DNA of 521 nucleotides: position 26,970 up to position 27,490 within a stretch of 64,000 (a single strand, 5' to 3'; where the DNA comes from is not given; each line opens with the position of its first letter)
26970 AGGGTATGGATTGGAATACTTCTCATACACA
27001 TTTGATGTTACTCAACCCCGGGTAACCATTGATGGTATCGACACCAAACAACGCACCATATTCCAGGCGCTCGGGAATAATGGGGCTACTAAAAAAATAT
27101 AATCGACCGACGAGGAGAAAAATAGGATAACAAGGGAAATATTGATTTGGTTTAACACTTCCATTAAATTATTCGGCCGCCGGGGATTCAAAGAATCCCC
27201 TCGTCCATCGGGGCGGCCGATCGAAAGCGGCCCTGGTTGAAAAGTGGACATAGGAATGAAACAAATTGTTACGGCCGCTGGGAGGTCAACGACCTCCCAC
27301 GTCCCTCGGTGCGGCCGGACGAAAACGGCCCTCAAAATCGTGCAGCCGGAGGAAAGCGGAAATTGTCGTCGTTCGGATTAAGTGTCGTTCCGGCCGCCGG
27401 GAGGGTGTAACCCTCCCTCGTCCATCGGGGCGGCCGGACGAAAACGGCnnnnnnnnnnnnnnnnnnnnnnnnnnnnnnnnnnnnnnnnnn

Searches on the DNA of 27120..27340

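Call 83: search_rna_families(source=window, start=27120, end=27340, threshold=evalue, max_evalue=10)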
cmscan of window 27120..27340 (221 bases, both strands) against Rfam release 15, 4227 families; matches with E-value up to 10: 2.
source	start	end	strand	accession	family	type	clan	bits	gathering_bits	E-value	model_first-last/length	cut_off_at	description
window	27284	27300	-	RF01935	bxd_7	Gene; lncRNA;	-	13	60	4.1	50-66/66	no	Bithoraxoid conserved region 7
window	27182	27226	-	RF01763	Guanidine-III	Cis-reg; riboswitch;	-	9.7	36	9.9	1-67/67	no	Guanidine-III riboswitch aptamer (yKKC-III)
